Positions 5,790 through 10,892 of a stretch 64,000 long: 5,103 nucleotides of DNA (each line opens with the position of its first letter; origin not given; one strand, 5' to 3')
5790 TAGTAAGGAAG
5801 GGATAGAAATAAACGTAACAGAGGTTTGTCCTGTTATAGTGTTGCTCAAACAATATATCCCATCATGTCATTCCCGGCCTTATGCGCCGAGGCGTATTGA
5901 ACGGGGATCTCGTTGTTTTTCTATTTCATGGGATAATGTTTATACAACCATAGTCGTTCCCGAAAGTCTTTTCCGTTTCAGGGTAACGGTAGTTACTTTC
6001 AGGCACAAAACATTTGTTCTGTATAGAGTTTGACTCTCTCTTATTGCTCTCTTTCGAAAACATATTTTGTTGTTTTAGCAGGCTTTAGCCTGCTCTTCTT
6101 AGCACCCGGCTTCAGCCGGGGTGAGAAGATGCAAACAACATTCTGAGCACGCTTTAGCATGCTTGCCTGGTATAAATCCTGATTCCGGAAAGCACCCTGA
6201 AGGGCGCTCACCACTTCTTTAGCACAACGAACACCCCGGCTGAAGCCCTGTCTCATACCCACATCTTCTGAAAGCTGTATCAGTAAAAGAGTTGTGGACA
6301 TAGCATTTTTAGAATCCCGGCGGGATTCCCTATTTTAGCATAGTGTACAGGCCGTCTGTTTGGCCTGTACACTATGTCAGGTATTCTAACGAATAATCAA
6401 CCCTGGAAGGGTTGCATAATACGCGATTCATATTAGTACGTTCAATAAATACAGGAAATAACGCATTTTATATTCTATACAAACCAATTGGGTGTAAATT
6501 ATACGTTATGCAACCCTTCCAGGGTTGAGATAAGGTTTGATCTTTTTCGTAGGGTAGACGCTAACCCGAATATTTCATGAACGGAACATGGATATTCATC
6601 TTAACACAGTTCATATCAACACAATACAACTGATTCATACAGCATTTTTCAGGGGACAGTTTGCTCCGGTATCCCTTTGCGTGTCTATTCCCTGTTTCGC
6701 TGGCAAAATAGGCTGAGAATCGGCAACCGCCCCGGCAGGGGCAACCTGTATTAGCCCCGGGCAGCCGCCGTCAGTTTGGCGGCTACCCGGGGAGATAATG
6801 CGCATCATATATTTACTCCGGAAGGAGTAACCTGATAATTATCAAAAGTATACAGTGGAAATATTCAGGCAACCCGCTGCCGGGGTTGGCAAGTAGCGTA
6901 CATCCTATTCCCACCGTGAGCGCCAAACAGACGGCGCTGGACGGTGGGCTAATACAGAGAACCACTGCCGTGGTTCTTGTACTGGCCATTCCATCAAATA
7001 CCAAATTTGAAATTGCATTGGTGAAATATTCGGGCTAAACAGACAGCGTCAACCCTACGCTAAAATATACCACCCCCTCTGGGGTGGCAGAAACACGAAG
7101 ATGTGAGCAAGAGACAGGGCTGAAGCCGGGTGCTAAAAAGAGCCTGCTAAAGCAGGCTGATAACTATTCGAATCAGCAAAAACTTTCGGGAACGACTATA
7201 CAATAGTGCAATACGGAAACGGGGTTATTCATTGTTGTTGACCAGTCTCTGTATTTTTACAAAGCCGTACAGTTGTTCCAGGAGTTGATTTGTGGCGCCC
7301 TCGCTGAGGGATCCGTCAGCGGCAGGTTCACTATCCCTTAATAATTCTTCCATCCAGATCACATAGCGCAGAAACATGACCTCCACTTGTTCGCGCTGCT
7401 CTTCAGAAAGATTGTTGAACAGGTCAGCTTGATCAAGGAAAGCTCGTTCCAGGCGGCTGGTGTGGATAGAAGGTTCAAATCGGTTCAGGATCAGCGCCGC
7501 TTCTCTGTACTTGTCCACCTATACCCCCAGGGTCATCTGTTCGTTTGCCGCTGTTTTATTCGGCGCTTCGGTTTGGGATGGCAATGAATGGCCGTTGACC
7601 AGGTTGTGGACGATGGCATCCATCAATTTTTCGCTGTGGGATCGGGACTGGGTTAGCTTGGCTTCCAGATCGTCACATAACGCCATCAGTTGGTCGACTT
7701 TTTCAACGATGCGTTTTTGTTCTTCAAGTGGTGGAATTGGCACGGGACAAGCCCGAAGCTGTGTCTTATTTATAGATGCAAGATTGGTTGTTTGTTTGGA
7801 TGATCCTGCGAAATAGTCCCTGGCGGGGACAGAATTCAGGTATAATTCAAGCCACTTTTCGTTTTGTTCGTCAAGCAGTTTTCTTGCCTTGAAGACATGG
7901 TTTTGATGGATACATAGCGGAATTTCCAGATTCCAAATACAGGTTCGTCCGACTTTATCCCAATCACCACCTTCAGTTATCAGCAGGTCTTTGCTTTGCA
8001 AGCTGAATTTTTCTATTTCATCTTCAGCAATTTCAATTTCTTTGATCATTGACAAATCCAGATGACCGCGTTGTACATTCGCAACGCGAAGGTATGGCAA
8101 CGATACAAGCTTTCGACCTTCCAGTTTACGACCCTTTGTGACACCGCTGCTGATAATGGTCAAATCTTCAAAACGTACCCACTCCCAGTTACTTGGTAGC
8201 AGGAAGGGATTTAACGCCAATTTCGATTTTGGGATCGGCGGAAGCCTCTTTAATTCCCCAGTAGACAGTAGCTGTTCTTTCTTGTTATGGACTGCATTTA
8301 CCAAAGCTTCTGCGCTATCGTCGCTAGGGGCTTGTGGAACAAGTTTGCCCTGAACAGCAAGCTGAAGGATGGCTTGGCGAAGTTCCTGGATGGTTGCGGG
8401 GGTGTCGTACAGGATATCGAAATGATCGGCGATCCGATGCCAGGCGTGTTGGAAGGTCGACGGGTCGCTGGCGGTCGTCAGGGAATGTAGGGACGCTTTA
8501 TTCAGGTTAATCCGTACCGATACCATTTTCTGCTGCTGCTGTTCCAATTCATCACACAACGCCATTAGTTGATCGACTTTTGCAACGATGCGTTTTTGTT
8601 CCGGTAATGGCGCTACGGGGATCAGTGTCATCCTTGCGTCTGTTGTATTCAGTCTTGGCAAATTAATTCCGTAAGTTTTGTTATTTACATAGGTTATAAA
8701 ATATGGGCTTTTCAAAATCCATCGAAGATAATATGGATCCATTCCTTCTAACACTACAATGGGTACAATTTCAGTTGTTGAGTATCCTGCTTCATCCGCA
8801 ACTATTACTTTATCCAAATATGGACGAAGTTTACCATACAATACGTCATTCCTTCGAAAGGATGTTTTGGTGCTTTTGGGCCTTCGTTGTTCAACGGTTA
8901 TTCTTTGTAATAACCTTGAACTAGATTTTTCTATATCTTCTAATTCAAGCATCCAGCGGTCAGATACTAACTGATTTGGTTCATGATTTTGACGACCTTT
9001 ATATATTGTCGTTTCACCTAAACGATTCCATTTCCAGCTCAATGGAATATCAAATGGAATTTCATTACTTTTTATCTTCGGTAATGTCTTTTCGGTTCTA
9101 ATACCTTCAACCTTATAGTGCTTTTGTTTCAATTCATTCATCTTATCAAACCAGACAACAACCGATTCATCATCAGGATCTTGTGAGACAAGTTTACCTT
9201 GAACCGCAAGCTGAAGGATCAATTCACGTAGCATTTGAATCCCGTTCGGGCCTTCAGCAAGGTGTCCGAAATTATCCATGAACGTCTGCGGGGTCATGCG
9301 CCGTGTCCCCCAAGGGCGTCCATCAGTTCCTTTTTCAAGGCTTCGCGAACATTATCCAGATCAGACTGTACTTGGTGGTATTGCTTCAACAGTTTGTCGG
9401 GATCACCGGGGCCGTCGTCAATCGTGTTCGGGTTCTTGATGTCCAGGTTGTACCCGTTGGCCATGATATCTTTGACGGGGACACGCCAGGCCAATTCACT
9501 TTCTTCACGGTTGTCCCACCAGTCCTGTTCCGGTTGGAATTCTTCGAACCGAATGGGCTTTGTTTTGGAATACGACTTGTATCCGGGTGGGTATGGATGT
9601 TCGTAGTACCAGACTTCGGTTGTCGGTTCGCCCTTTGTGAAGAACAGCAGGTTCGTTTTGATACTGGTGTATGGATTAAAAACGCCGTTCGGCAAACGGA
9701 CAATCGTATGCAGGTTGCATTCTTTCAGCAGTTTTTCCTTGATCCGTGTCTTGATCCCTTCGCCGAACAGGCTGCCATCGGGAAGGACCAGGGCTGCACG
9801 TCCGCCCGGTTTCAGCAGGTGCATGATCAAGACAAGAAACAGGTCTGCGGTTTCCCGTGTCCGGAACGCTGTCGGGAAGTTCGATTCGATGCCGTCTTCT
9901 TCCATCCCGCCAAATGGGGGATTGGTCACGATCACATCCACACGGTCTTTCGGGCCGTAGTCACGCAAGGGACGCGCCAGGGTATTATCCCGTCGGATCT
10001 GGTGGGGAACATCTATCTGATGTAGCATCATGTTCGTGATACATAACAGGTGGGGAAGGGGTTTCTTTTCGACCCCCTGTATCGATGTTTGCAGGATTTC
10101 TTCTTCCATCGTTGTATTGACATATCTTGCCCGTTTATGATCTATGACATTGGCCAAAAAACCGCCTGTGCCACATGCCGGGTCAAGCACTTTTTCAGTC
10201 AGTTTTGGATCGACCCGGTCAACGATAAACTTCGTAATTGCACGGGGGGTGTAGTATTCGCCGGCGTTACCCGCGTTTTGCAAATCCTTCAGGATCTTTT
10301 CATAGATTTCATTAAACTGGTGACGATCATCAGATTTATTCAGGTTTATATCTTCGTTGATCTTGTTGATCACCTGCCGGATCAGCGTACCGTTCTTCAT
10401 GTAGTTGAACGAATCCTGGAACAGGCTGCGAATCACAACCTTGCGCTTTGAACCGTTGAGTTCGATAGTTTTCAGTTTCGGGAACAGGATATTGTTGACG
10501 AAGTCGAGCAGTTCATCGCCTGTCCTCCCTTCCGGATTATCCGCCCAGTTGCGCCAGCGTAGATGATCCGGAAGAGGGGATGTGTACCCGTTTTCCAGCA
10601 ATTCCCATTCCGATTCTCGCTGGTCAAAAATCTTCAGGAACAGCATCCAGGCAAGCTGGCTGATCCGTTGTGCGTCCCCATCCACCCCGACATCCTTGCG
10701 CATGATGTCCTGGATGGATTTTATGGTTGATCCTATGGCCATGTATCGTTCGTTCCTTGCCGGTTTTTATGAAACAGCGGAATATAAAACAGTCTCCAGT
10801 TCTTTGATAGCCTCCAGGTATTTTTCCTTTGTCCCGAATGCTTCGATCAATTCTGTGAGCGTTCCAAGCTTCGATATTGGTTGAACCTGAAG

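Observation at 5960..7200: Nested cluster of at least four MITE-like families, each with TIRs and target-site duplications, inserting into one another's hairpins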

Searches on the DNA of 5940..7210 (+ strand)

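Call 13: search_dna_similar(query=window:5940-7210:+, collection=plasmids, mode=distant, max_rows=20)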
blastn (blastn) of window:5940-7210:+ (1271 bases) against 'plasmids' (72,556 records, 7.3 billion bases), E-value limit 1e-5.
No match.
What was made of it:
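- Tried and rejected: A search with 5940-7210 found no match (call 13).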

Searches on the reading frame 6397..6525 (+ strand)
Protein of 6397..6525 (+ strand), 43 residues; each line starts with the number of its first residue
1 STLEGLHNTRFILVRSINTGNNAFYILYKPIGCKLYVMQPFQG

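Call 86: search_protein_families(library=pfam, max_evalue=0.01, proteins=[window:6397-6525:+])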
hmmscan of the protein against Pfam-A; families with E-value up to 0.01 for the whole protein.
seq(43 aa): 0 families

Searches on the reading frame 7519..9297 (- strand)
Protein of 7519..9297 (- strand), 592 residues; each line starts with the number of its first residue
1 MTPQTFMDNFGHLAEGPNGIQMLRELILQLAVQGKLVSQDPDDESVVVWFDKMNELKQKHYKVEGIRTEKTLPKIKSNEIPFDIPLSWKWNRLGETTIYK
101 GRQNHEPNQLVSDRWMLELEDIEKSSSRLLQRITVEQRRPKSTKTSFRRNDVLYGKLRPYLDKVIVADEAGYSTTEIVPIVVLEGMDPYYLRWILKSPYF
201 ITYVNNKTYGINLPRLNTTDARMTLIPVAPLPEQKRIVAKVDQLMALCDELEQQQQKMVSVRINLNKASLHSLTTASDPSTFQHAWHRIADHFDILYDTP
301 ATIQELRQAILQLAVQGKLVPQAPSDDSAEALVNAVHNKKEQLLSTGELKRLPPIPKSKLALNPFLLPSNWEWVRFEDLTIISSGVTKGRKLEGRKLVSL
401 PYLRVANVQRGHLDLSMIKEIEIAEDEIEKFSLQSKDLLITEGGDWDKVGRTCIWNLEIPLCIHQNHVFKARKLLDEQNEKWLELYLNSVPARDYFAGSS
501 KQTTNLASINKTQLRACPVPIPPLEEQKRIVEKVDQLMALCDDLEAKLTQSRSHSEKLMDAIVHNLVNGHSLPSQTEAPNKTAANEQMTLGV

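Call 9: search_protein_families(library=pfam, proteins=[window:7519-9297:-])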
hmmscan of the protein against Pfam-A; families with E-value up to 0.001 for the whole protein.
window:7519-9297:- (592 aa): 1 family
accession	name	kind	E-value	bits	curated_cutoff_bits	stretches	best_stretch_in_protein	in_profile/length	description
PF01420.25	Methylase_S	-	3.7e-19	70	22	2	368-550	1-164/168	Type I restriction modification DNA specificity domain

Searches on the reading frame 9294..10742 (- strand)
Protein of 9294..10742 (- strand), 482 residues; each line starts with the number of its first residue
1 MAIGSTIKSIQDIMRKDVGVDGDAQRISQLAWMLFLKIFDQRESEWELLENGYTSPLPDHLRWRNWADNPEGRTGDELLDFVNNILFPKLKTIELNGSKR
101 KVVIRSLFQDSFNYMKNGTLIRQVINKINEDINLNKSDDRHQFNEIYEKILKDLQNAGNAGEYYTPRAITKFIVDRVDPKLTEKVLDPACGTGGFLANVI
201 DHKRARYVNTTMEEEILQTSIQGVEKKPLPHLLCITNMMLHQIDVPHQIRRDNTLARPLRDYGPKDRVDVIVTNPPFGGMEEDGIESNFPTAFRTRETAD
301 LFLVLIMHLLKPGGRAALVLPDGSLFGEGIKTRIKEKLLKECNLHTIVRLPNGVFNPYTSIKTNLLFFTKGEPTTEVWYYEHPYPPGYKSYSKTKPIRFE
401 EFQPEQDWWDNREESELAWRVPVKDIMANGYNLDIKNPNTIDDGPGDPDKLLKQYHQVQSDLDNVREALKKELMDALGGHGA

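Call 22: search_protein_families(library=pfam, proteins=[window:9294-10742:-])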
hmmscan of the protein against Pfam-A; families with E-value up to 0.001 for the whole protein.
window:9294-10742:- (482 aa): 4 families
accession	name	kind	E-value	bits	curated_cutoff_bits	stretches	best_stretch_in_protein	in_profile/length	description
PF02384.22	N6_Mtase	-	1.2e-73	248.6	20.4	1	139-438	2-302/311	N-6 DNA Methylase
PF12161.14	HsdM_N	-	1.1e-13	52.4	24.5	1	4-128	2-135/135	HsdM N-terminal domain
PF07669.17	Eco57I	-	9.4e-09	36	25.3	1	263-355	70-171/171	Eco57I restriction-modification methylase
PF01170.24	UPF0020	-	9e-07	29.2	22.3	1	172-278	19-132/197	RMKL-like, methyltransferase domain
